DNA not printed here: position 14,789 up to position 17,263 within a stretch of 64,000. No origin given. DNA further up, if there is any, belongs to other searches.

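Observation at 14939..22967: Family of collagen-like (GXY) surface lipoproteins with Flg_new repeats and a conserved WxTR(S/T)P...GVRPA C-terminal domain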

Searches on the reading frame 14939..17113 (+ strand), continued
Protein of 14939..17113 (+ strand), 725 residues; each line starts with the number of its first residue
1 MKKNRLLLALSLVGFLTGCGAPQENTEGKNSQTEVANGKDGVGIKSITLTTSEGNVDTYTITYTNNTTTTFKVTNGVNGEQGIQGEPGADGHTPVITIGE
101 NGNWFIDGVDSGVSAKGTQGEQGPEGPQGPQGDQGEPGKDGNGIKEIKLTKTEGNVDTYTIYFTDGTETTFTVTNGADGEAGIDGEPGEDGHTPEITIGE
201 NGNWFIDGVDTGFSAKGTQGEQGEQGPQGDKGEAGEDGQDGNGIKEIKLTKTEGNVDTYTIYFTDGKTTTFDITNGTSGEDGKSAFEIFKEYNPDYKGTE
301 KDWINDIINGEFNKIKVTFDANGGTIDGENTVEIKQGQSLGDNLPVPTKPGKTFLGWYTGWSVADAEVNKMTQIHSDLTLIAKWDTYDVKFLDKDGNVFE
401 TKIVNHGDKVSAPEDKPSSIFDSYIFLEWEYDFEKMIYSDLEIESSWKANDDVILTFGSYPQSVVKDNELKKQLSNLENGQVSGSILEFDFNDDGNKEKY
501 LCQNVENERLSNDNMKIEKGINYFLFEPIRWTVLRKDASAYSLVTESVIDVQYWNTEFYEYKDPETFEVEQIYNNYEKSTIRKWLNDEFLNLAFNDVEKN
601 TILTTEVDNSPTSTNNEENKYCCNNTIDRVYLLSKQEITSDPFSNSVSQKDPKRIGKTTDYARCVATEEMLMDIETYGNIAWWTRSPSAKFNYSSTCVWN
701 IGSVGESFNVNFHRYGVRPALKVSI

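Call 12: search_protein_families(library=pfam, proteins=[P0022, P0011, P0003, P0017, P0010], max_evalue=0.01)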
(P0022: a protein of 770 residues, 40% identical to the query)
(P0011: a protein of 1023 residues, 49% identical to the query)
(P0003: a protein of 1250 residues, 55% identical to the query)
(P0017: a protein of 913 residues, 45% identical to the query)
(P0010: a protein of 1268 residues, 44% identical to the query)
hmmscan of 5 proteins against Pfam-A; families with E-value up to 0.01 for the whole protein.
P0022 (770 aa): 5 families
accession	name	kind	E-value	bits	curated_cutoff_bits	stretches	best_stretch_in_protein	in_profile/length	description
PF19789.6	DUF6273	-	2.1e-13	50.9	23.5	1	626-769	30-171/172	Domain of unknown function (DUF6273)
PF19079.5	CFSR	-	1.7e-08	35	27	1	267-293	22-48/49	Collagen-flanked surface repeat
PF09479.16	Flg_new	-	3e-06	27.7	27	1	364-431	1-64/65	Listeria-Bacteroides repeat domain (List_Bact_rpt)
PF01391.23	Collagen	-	1.2e-05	25.4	27.2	0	71-119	7-53/60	Collagen triple helix repeat (20 copies)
PF18359.7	Tudor_5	-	0.007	16.6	31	0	130-149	31-50/53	Histone methyltransferase Tudor domain 1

P0011 (1023 aa): 6 families
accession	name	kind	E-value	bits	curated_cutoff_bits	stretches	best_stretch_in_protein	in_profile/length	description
PF09479.16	Flg_new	-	2.1e-23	82.7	27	3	464-532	1-65/65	Listeria-Bacteroides repeat domain (List_Bact_rpt)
PF19789.6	DUF6273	-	1.9e-18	67.4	23.5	1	837-1023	3-171/172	Domain of unknown function (DUF6273)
PF01391.23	Collagen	-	1.2e-16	60.7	27.2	0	410-431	34-55/60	Collagen triple helix repeat (20 copies)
PF19079.5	CFSR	-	3.2e-09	37.3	27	1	185-213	19-47/49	Collagen-flanked surface repeat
PF18359.7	Tudor_5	-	0.0003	20.9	31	0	46-71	25-50/53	Histone methyltransferase Tudor domain 1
PF16378.10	DUF4988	-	0.001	19.3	30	0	44-174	37-146/183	Domain of unknown function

P0003 (1250 aa): 7 families
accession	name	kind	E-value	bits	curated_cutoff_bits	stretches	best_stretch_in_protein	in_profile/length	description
PF01391.23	Collagen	-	4.6e-12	46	27.2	1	937-958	19-40/60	Collagen triple helix repeat (20 copies)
PF16378.10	DUF4988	-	4.9e-12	46.5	30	0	606-649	106-149/183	Domain of unknown function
PF09479.16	Flg_new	-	1.5e-09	38.3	27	1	1068-1130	1-60/65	Listeria-Bacteroides repeat domain (List_Bact_rpt)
PF00061.29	Lipocalin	-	7.6e-07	29.9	23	0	538-606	1-73/145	Lipocalin / cytosolic fatty-acid binding protein family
PF23614.1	DUF7141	-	1.2e-06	28.7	27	0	50-76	4-27/61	Domain of unknown function (DUF7141)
PF16732.10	ComP_DUS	-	6.6e-06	27.3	27.3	0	140-172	47-79/87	Type IV minor pilin ComP, DNA uptake sequence receptor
PF19079.5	CFSR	-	1.7e-05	25.3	27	1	63-91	19-47/49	Collagen-flanked surface repeat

P0017 (913 aa): 5 families
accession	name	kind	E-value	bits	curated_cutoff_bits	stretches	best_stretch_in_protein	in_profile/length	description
PF00963.24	Cohesin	-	2.2e-11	44.5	24.1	1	781-911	2-139/139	Cohesin domain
PF16378.10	DUF4988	-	2e-10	41.2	30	0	189-261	106-179/183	Domain of unknown function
PF09479.16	Flg_new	-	1.8e-09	38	27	1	716-766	1-47/65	Listeria-Bacteroides repeat domain (List_Bact_rpt)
PF01391.23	Collagen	-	3.5e-06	27.1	27.2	0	38-53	10-25/60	Collagen triple helix repeat (20 copies)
PF16732.10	ComP_DUS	-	0.0027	19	27.3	0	147-177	48-78/87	Type IV minor pilin ComP, DNA uptake sequence receptor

P0010 (1268 aa): 4 families
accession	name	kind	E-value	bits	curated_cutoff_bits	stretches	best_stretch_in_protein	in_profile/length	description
PF09479.16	Flg_new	-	1.2e-18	67.4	27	2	692-751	2-62/65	Listeria-Bacteroides repeat domain (List_Bact_rpt)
PF01391.23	Collagen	-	1.5e-18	66.8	27.2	1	535-576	3-44/60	Collagen triple helix repeat (20 copies)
PF16378.10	DUF4988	-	1.7e-07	31.7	30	0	269-351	61-141/183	Domain of unknown function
PF19079.5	CFSR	-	4.2e-05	24.1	27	1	260-308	1-48/49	Collagen-flanked surface repeat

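Call 13: find_encoding_contigs(protein=P0006, flank=10000, max_places=6)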
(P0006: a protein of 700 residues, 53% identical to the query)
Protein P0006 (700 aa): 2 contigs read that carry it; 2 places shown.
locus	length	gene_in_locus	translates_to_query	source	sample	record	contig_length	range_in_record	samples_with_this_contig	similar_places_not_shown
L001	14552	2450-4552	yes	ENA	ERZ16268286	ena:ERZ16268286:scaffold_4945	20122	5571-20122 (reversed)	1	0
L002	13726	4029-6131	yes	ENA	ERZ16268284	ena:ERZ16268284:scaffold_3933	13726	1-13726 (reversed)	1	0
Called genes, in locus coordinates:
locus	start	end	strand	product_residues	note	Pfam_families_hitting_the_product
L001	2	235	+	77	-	?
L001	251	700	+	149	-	PF00383:dCMP_cyt_deam_1, PF14437:MafB19-deam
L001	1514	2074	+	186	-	PF02482:Ribosomal_S30AE, PF16321:Ribosom_S30AE_C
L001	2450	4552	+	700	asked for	PF09479:Flg_new, PF19789:DUF6273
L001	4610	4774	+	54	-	-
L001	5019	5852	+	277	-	PF08282:Hydrolase_3, PF05116:S6PP (weak)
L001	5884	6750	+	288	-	-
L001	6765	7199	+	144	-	-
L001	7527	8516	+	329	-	PF00849:PseudoU_synth_2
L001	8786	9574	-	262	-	PF01381:HTH_3, PF07022:Phage_CI_repr (faint), PF12844:HTH_19, PF13443:HTH_26 (weak)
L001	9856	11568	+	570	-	PF02878:PGM_PMM_I, PF02879:PGM_PMM_II, PF02880:PGM_PMM_III, PF00408:PGM_PMM_IV (weak)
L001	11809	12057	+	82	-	-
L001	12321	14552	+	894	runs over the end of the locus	PF09479:Flg_new, PF13306:LRR_5, PF13855:LRR_8 (faint), PF13306:LRR_5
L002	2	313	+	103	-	?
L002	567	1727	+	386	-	PF00438:S-AdoMet_synt_N, PF02772:S-AdoMet_synt_M, PF02773:S-AdoMet_synt_C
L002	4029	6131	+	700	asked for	PF09479:Flg_new, PF19789:DUF6273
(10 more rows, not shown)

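Call 28: find_related_loci(query=A3, collection=genome_contigs, flank=3000)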
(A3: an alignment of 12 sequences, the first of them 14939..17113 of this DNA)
Query A3 (725 aa) in genome_contigs; peptide patterns used: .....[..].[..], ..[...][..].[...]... (x = any residue, [..] = any of these).
163 stretches matched a pattern; 51 encode a relative of the query (tblastn E <= 1e-3); 51 distinct loci.
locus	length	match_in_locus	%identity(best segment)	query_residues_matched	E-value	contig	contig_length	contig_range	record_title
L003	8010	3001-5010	48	1-725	8e-176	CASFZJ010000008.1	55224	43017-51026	uncultured bacterium isolate O80_L2_310310_idba_bin.52 genome assembly, contig: O80_L2_310310_idba_bin.52.fa_scaffold_28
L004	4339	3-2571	43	1-725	2e-146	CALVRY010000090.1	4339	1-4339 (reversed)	MAG: uncultured Bacilli bacterium isolate BRZ_QT__bin77 genome assembly, contig: BRZ_QT__NODE_33589_length_4339_cov_3.59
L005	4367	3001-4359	49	1-538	7e-122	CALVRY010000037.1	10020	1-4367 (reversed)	MAG: uncultured Bacilli bacterium isolate BRZ_QT__bin77 genome assembly, contig: BRZ_QT__NODE_9735_length_10020_cov_4.27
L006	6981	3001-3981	40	1-397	8e-74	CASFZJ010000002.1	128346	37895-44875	uncultured bacterium isolate O80_L2_310310_idba_bin.52 genome assembly, contig: O80_L2_310310_idba_bin.52.fa_scaffold_37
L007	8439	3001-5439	55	32-309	3e-71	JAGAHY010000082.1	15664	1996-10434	MAG: Bacilli bacterium isolate RGIG8459 Water_deer_Abomasum.Co__c244942, whole genome shotgun sequence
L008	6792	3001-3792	55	1-282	3e-69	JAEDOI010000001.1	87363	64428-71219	MAG: Bacilli bacterium isolate MAG314 NODE_91_length_87363_cov_11.210153, whole genome shotgun sequence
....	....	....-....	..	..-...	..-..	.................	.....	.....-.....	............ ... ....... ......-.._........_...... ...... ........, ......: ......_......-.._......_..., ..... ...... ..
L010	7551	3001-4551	35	1-459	1e-63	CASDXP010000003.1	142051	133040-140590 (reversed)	uncultured bacterium isolate B36_L2_396396_idba_bin.152 genome assembly, contig: B36_L2_396396_idba_bin.152.fa_scaffold_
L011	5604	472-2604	30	1-725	4e-61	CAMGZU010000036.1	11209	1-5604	MAG: uncultured Erysipelotrichaceae bacterium isolate SRR11784279_bin.55_metaWRAP_v1.3_MAG genome assembly, contig: ERZ1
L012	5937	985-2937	49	38-429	3e-60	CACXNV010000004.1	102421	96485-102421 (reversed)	MAG: uncultured Erysipelotrichaceae bacterium isolate RUG11432 genome assembly, contig: RUG11432_asm_4, whole genome sho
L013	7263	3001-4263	39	1-312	1e-54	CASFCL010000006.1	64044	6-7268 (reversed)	uncultured bacterium isolate O103_L3_316316_idba_bin.85 genome assembly, contig: O103_L3_316316_idba_bin.85.fa_scaffold_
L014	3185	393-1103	55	1-189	2e-52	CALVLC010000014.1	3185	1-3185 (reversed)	MAG: uncultured Bacilli bacterium isolate E22__bin81 genome assembly, contig: E22__k127_5826260, whole genome shotgun se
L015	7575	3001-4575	29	1-457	3e-50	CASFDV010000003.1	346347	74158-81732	uncultured Firmicutes bacterium isolate T19_L4_323323_idba_bin.173 genome assembly, contig: T19_L4_323323_idba_bin.173.f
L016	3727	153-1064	44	1-384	1e-48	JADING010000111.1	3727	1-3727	MAG: Candidatus Scatoplasma merdavium isolate 1748 D3M36__C412054_L3727_SRR9113722, whole genome shotgun sequence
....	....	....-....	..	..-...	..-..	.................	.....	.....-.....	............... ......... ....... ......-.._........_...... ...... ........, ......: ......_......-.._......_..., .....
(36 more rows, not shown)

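Call 35: search_protein_families(library=phrogs, proteins=[window:14939-17113:+], max_evalue=0.001)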
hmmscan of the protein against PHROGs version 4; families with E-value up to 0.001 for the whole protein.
window:14939-17113:+ (725 aa): 20 families
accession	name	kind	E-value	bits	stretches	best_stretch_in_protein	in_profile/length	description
phrog_6320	-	tail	9.4e-13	48.8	2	75-142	109-177/745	tail fiber protein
phrog_1806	-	tail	4.5e-11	43.6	2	75-193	147-232/276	collagen like minor tail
phrog_32509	-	unknown function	2.1e-10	41.4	2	177-219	14-54/396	-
phrog_21621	-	unknown function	1.1e-09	39.5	2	212-273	38-100/103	-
phrog_819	-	tail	5.1e-09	35.9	1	75-191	510-651/1024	tail protein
phrog_18350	-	tail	6.4e-09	36.8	2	44-161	126-214/253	tail fiber protein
phrog_27088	-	unknown function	1.7e-08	35.4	1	86-129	52-94/269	-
phrog_366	-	tail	2.8e-08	34.6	1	21-142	253-373/474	tail fiber protein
phrog_3904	-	tail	4.1e-08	33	1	113-281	597-762/1086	tail fiber protein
phrog_5073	-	tail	6.1e-08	33.1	2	74-141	259-336/519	tail fiber protein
phrog_9958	-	unknown function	6.9e-07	29.8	1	524-723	16-174/210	-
phrog_34916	-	tail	3e-06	28.3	0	109-174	49-118/124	tail fiber protein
phrog_32123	-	unknown function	1.2e-05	24.8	0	164-241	209-284/532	-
phrog_13286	-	tail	2.1e-05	24.1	0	70-165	49-143/662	tail protein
phrog_26654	-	unknown function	2.2e-05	25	0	74-142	77-143/360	-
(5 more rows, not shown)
